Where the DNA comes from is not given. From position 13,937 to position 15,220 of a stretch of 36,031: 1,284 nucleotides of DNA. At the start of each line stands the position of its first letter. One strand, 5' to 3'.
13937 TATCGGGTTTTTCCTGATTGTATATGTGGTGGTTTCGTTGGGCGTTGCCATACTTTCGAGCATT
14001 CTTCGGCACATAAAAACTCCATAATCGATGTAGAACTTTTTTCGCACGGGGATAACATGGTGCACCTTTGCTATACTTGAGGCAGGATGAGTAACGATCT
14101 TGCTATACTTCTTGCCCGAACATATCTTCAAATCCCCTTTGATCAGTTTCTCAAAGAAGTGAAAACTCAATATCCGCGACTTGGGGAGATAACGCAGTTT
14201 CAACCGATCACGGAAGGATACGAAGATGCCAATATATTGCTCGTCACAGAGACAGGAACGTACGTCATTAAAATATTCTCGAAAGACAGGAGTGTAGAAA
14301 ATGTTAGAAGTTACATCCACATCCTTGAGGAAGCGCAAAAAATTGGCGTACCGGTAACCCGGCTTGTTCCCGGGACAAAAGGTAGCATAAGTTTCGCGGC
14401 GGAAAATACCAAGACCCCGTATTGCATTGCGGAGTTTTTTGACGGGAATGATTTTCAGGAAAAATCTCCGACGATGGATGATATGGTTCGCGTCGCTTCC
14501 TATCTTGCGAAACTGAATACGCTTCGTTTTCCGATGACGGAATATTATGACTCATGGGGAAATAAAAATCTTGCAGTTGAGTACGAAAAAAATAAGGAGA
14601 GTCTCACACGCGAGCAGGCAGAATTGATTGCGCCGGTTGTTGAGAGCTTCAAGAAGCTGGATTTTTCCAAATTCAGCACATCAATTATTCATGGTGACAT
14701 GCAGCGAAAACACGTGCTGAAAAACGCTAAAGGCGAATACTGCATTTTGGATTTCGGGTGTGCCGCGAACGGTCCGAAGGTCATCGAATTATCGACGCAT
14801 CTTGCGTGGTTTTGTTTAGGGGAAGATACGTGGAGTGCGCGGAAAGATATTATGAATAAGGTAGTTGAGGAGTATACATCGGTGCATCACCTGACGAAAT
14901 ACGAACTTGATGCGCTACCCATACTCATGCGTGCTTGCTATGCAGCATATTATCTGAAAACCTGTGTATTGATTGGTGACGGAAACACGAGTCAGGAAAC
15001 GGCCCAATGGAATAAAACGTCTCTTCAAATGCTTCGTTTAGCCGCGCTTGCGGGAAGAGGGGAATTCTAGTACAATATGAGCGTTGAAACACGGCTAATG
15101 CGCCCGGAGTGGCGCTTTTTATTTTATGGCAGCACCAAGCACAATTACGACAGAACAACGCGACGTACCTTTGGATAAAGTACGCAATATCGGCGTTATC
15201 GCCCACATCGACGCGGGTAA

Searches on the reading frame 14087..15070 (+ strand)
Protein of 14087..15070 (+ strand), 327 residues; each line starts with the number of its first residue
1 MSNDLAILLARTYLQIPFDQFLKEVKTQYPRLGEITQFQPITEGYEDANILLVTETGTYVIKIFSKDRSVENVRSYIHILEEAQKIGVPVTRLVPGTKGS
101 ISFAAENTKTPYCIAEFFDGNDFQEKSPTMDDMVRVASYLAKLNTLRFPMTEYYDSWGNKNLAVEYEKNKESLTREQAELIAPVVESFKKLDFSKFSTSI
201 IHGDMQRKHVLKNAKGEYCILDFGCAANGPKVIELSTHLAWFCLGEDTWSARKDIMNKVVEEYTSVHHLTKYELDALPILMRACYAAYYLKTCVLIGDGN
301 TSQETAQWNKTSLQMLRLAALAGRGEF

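Call 8: search_protein_families(library=pfam, proteins=[window:14087-15070:+], max_evalue=0.01)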
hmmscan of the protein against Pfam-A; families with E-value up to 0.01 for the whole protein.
window:14087-15070:+ (327 aa): 1 family
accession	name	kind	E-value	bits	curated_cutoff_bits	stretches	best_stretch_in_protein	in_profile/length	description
PF01636.29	APH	-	3.2e-17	63.5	23.2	1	38-246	2-217/239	Phosphotransferase enzyme family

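Call 11: search_protein_families(library=padloc, proteins=[window:14087-15070:+], max_evalue=0.01)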
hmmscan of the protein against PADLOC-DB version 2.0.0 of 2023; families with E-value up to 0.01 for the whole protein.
window:14087-15070:+ (327 aa): 0 families

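Call 34: find_homologous_proteins(query=window:14087-15070:+)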
Query window:14087-15070:+ (327 aa): 130 proteins with E <= 0.001 among 2250 candidates; the best 120 are listed.
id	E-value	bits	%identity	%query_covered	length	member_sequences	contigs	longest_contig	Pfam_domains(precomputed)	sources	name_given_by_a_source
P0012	1.3e-136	473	63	98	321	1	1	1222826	PF01636.30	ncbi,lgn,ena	-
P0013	1.3e-133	463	98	66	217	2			PF01636.30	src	-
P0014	4.4e-133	461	63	100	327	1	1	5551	PF01636.30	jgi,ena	-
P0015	1.2e-108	381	53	97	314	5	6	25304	PF01636.30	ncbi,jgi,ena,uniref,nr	ncbi:hypothetical protein A3D81_01535 [Candidatus Curtissbacteria bacterium RIFCSPHIGHO2_02_FULL_40_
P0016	3.2e-108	379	52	97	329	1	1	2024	PF01636.30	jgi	-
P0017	3.3e-107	376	53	95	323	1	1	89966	PF01636.30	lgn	-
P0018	1.1e-104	368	52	97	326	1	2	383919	PF01636.30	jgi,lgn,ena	jgi:Ser/Thr protein kinase RdoA (MazF antagonist)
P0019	1.3e-104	368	53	97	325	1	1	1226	PF01636.30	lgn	-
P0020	1.5e-104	367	48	98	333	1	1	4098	PF01636.30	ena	-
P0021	6.5e-104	365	50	97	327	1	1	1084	PF01636.30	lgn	-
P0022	1.0e-103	365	50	97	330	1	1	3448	PF01636.30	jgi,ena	-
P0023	1.2e-103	364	52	97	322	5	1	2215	PF01636.30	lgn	-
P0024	1.7e-103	364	50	96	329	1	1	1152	PF01636.30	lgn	-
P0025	3.9e-103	363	50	96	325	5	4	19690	PF01636.30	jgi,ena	-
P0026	3.7e-102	360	52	97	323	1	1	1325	PF01636.30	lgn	-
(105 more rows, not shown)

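Call 35: find_encoding_contigs(protein=P0012, flank=10000, max_places=3)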
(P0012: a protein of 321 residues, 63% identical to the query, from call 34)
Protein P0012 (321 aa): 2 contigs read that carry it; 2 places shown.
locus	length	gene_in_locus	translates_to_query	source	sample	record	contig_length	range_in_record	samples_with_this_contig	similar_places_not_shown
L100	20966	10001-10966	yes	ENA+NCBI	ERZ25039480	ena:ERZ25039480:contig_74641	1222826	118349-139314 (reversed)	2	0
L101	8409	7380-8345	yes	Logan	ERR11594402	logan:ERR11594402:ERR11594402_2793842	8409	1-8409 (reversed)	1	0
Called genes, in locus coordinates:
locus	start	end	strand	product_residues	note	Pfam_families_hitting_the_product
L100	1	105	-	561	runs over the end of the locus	PF01935:DUF87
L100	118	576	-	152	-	PF00258:Flavodoxin_1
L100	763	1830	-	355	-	-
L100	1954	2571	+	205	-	PF00730:HhH-GPD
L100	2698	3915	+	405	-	PF22807:TrAA12, PF23500:DUF7133, PF07995:GSDH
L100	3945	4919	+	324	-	PF02674:Colicin_V, PF00188:CAP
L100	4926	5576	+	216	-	PF16656:Pur_ac_phosph_N (weak)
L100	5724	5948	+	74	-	-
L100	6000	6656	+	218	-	PF03575:Peptidase_S51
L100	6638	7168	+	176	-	PF00857:Isochorismatase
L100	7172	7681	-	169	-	PF04239:DUF421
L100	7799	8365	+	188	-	PF00561:Abhydrolase_1, PF06821:Ser_hydrolase, PF12146:Hydrolase_4 (faint), PF12697:Abhydrolase_6 (weak)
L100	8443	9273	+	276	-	PF13242:Hydrolase_like (faint)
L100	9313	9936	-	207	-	PF01810:LysE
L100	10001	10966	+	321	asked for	PF01636:APH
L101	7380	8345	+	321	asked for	PF01636:APH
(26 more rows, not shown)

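Call 36: find_encoding_contigs(protein=P0014, flank=10000, max_places=3)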
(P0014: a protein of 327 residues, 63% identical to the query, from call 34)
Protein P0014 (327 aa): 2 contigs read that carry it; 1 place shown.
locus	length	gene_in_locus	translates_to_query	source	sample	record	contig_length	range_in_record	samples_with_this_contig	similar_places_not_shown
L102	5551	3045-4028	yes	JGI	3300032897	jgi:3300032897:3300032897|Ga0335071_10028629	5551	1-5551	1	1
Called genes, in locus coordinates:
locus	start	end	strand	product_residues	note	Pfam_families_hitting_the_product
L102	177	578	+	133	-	PF01042:Ribonuc_L-PSP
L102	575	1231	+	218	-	PF03575:Peptidase_S51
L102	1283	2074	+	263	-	PF00561:Abhydrolase_1, PF12146:Hydrolase_4 (weak), PF12697:Abhydrolase_6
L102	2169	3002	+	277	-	-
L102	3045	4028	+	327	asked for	PF01636:APH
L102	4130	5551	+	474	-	?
